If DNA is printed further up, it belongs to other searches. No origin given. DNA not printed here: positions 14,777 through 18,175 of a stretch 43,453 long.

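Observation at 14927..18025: Orphan phage tail-fibre/tailspike-like giant ORF embedded among housekeeping genes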

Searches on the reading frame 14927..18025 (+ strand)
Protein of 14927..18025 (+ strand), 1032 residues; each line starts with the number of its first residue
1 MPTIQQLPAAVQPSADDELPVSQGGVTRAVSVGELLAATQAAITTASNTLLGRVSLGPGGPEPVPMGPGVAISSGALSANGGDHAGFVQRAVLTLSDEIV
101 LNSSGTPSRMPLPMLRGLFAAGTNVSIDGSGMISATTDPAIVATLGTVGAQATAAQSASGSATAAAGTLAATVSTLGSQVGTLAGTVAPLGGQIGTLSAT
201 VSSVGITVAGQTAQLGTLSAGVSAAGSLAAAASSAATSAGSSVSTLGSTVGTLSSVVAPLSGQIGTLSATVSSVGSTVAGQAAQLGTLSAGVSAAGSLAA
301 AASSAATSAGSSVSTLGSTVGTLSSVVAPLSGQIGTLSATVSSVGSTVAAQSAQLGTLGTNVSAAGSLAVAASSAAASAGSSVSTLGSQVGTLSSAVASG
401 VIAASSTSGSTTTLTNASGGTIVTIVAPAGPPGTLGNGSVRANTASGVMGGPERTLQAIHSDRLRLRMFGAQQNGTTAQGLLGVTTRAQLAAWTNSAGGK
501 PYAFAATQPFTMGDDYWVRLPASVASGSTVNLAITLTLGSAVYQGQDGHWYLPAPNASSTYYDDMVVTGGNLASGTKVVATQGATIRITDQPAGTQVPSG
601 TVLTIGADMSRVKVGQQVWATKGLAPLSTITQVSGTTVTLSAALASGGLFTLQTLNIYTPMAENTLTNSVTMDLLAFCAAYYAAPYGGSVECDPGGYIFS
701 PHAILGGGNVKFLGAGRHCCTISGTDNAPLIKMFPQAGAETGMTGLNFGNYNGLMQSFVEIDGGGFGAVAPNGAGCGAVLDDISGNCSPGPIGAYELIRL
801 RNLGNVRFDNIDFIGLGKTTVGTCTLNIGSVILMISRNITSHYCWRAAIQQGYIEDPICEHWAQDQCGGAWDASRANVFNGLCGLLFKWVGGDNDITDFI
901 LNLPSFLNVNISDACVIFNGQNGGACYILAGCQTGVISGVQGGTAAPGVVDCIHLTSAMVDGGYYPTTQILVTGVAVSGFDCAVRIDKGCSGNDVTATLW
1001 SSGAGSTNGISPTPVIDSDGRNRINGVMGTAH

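Call 3: search_protein_families(library=pfam, proteins=[window:14927-18025:+], max_evalue=1)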
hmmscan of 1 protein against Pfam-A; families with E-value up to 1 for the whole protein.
window:14927-18025:+ (1032 aa): 6 families
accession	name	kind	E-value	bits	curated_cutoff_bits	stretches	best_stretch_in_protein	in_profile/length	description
PF06103.16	DUF948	-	0.00028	21.4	37.2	0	304-367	19-82/89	Bacterial protein of unknown function (DUF948)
PF02402.22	Lysis_col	-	0.0031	17.8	27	1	925-948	15-38/49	Lysis protein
PF23991.1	DUF7310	-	0.0071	17.2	40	0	157-204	23-70/83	Coiled-coil region of unknown function (DUF7310)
PF04728.18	LPP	-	0.019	15.8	29.1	0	381-399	7-25/53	Lipoprotein leucine-zipper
PF06009.19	Laminin_II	-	0.035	14.5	33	0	276-344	24-95/138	Laminin Domain II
PF11328.14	DUF3130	-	0.079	13.7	25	0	304-355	33-84/89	Protein of unknown function (DUF3130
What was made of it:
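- On Phage tailspike / tail-fibre receptor-binding proteins (pectate-lyase-3-like beta-helix class): No such hit even at E<=1 (call 3).
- Closest known: Phage tailspike/depolymerase proteins with a pectate-lyase-3-like beta-helix. Different: It does not reach any Pfam threshold (call 3).
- There is no signal peptide or secretion-system domain (sequence inspection; call 3). There is no signal peptide, barrel, RTX or SLH domain (call 3).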

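Call 4: search_protein_families(library=phrogs, proteins=[window:14927-18025:+], max_evalue=1)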
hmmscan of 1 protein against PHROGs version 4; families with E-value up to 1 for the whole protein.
window:14927-18025:+ (1032 aa): 3 families
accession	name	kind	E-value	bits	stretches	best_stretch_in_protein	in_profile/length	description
phrog_2658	-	other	1.2e-05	26.6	0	316-355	85-124/126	hol-like chemotaxis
phrog_36172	-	unknown function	0.034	14.5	0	201-275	34-109/296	-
phrog_19577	-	head and packaging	0.074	13.2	2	145-279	39-173/378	minor head protein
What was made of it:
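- On RcGTA-type gene transfer agent accessory locus: PHROG and Pfam gave nothing (calls 3, 4).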

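Call 5: search_protein_families(library=ncbifam, proteins=[window:14927-18025:+], max_evalue=1)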
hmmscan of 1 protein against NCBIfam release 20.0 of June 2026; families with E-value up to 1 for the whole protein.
window:14927-18025:+ (1032 aa): 2 families
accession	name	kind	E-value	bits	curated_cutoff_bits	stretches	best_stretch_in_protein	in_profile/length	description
NF038218.1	IcmG_DotF_IVB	equivalog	9.7e-08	32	200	1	308-361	135-188/266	type IVB secretion system protein IcmG/DotF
NF040788.1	S-lay_SlaB_Mtsph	equivalog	0.003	16.5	700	3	161-225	305-369/416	S-layer protein SlaB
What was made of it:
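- On Secreted cellular beta-helix proteins (autotransporters, T1SS AlgE-type epimerases, S-layer proteins): No such Pfam or NCBIfam domains (calls 3, 5).
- Tried and rejected: Family libraries: Pfam, PHROG and NCBIfam scans of the whole protein gave only weak coiled-coil noise (calls 3-5).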

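Call 7: find_homologous_proteins(query=window:14927-18025:+)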
Query window:14927-18025:+ (1032 aa): 55 proteins with E <= 0.001 among 8000 candidates.
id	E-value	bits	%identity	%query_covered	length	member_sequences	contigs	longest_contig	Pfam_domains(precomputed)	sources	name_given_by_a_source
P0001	0.0e+0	2168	90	83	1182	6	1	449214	-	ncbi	-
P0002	0.0e+0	2087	87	83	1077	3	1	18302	-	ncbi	ncbi:MAG: hypothetical protein ACRYG6_10670 [Janthinobacterium lividum]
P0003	0.0e+0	1717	73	100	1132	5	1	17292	PF06009.20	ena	-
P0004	0.0e+0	1712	87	70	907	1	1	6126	-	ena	-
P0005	0.0e+0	1688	87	70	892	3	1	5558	-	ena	-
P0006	0.0e+0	1677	75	100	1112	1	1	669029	PF06009.20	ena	-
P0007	0.0e+0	1643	77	100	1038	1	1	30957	-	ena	-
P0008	0.0e+0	1415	100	61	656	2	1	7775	-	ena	-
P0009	0.0e+0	1266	77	74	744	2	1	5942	-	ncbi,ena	-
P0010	0.0e+0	1208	81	63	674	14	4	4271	-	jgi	-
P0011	1.6e-60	223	30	83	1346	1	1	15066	-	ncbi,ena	-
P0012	6.6e-49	185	32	79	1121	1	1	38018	-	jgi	-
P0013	7.4e-49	185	55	20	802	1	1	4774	-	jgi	jgi:hypothetical protein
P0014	2.5e-48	183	67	13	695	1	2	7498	PF12708.13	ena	-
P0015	3.0e-48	183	67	14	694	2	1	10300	PF12708.13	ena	-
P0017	2.0e-45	173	61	15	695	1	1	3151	PF12708.13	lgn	-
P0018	2.6e-44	170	-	-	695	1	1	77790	PF12708.13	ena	-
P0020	5.3e-42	162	65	14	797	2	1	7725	PF12708.13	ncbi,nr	ncbi:MAG TPA: glycosyl hydrolase family 28-related protein, partial [Acetobacteraceae bacterium]|nr:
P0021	5.4e-42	162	49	21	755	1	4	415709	-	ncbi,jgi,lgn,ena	jgi:hypothetical protein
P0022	3.0e-41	159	39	8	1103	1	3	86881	PF13229.13,PF12708.13,PF19264.5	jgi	-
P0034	2.6e-36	143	47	23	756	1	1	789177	PF12708.13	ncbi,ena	-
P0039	1.2e-29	121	56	13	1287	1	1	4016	PF13229.13,PF12708.13,PF05048.20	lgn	-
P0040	1.3e-29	121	59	13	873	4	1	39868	PF28033.1,PF28268.1,PF01391.24,PF25059.2,PF00041.28,PF16656.12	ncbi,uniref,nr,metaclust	ncbi:fibronectin type III domain-containing protein [Acidisphaera rubrifaciens]|uniref:Fibronectin t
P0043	4.8e-28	116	45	17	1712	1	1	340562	-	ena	-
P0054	4.5e-18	83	54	13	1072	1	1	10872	PF11133.13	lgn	-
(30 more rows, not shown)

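Call 8: search_dna_similar(query=window:14927-18025:+, collection=phages, mode=protein, max_evalue=0.001)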
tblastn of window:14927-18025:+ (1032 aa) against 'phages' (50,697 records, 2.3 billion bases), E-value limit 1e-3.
No match.
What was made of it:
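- There are no Pfam, PHROG or NCBIfam hits (calls 3-5) and no BLAST match in 50,697 phage genomes (call 8).
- Tried and rejected: Cultured phages: tblastn against 50,697 phage genomes found no match (call 8).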

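Call 9: search_solved_structures(query=window:14927-18025:+, max_evalue=1)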
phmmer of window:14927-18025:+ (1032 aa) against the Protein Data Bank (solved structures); distinct sequences matched with E-value up to 1: 5.
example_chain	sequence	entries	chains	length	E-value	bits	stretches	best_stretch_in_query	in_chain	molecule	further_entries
6gaj_A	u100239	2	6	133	0.012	16.7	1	260-357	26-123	Outer capsid protein sigma-1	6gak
6gap_A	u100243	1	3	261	0.06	14.4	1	246-362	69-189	Outer capsid protein sigma-1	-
4lin_A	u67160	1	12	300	0.18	12.8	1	173-390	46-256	Tail needle protein gp26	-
6gao_A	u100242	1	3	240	0.37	11.8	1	190-362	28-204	Outer capsid protein sigma-1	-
9eg6_A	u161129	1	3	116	0.97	10.4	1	234-359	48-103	Caveolae-associated protein 1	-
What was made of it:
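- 15368..16135 (+): Ala/Ser/Gly/Thr-rich heptad stalk (aa ~148-403), probable trimeric coiled coil of variable length. Weak sequence matches to reovirus sigma-1 and P22 gp26 coiled coils (call 9).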

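Call 11: find_encoding_contigs(protein=P0001, flank=10000, max_places=3)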
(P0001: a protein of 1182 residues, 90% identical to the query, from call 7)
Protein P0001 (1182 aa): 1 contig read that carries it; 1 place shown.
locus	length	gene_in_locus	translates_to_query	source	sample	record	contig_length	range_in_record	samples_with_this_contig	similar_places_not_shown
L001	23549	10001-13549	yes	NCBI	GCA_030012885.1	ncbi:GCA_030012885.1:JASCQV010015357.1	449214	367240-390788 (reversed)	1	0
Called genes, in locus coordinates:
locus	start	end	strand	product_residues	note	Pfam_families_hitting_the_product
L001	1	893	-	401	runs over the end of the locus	-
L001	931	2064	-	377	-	PF01264:Chorismate_synt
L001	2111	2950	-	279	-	PF00106:adh_short, PF13561:adh_short_C2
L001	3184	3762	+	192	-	PF01243:PNPOx_N, PF10590:PNP_phzG_C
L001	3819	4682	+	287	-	PF00582:Usp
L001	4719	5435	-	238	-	PF00072:Response_reg, PF00486:Trans_reg_C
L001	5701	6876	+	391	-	PF00925:GTP_cyclohydro2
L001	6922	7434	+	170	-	PF03734:YkuD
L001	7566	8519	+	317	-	PF00085:Thioredoxin, PF13098:Thioredoxin_2 (weak), PF14559:TPR_19, PF14561:TPR_20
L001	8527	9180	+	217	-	PF02190:LON_substr_bdg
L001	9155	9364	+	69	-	PF03966:Trm112p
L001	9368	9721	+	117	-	PF06155:GBBH-like_N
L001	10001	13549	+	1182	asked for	-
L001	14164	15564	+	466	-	PF00294:PfkB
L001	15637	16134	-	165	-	PF06319:MmcB-like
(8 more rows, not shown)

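Call 12: find_encoding_contigs(protein=P0006, flank=10000, max_places=3)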
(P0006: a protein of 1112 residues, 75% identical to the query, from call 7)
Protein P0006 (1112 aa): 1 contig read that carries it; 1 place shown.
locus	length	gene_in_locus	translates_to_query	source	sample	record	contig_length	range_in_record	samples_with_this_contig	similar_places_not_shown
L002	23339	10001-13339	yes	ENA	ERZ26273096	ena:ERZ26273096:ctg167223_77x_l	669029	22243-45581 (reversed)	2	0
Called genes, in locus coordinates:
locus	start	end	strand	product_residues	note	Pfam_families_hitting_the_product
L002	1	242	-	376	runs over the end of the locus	PF01264:Chorismate_synt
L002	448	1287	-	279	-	PF00106:adh_short, PF13561:adh_short_C2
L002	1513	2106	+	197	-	PF01243:PNPOx_N, PF10590:PNP_phzG_C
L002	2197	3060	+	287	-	PF00582:Usp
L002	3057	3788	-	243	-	PF13340:DUF4096, PF13612:DDE_Tnp_1_3, PF01609:DDE_Tnp_1, PF13586:DDE_Tnp_1_2 (weak)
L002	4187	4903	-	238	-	PF00072:Response_reg, PF00486:Trans_reg_C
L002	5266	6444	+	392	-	PF00925:GTP_cyclohydro2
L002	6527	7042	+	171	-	PF03734:YkuD (weak)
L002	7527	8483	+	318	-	PF00085:Thioredoxin, PF13098:Thioredoxin_2 (weak), PF13905:Thioredoxin_8 (faint), PF14559:TPR_19, PF14561:TPR_20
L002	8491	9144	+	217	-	PF02190:LON_substr_bdg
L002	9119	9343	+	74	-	PF03966:Trm112p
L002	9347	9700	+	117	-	PF06155:GBBH-like_N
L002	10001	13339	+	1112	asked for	PF06009: (faint)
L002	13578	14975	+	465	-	PF00294:PfkB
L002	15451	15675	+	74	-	PF13384:HTH_23, PF13518:HTH_28 (weak), PF13551:HTH_29 (weak)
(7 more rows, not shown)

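Call 13: search_protein_families(library=pfam, proteins=[P0040, P0014, P0022, P0054, P0011, P0012, P0021, P0043, P0039], max_evalue=0.001)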
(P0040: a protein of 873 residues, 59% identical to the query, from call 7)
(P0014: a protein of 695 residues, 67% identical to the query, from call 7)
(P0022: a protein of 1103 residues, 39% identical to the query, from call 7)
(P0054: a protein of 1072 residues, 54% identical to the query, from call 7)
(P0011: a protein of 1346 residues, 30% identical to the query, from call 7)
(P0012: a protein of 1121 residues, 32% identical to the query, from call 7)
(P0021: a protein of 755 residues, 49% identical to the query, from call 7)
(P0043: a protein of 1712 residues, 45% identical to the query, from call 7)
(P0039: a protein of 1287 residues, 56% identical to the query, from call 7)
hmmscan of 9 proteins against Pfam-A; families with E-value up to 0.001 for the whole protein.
P0040 (873 aa): 4 families
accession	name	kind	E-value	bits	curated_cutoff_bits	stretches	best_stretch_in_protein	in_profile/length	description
PF00041.27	fn3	-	2e-32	111.7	25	3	485-564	2-79/84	Fibronectin type III domain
PF25059.1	FN3_DSCAM-DSCAML_C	-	8.2e-18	65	39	1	512-571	21-80/89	DSCAM/DSCAML C-terminal Fn3-like domain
PF16656.11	Pur_ac_phosph_N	-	7.4e-09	36.5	30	1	584-665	6-93/93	Purple acid Phosphatase, N-terminal domain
PF01391.23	Collagen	-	2.1e-07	31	27.2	1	193-244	4-55/60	Collagen triple helix repeat (20 copies)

P0014 (695 aa): 1 family
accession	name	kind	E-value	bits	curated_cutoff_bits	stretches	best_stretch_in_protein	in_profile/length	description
PF12708.12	Pect-lyase_RHGA_epim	-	2.3e-16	60.7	27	1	207-410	2-193/213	Rhamnogalacturonase A/epimerase, pectate lyase-like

P0022 (1103 aa): 3 families
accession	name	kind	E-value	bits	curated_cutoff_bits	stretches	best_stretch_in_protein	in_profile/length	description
PF12708.12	Pect-lyase_RHGA_epim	-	2.6e-15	57.2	27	1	561-604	3-48/213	Rhamnogalacturonase A/epimerase, pectate lyase-like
PF13229.12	Beta_helix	-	1.1e-09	38.5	25.9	1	688-823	12-139/158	Right handed beta helix region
PF19264.4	DUF5907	-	1e-08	35.6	27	0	213-245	44-75/80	Repeat of unknown function (DUF5907)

P0054 (1072 aa): 1 family
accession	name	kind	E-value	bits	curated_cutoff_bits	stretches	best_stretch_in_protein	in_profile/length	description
PF11133.13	Phage_head_fibr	-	5e-12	46.3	24.6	1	733-767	223-257/277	Head fiber protein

P0011 (1346 aa): 0 families

P0012 (1121 aa): 0 families

P0021 (755 aa): 0 families

P0043 (1712 aa): 0 families

P0039 (1287 aa): 3 families
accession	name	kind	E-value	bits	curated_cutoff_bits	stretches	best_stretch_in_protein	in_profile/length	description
PF12708.12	Pect-lyase_RHGA_epim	-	5.8e-12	46.3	27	1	211-449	2-211/213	Rhamnogalacturonase A/epimerase, pectate lyase-like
PF13229.12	Beta_helix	-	1.6e-11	44.5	25.9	1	325-453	22-145/158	Right handed beta helix region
PF05048.19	NosD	-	5.1e-07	29.8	23.6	1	351-455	40-136/212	Periplasmic copper-binding protein (NosD)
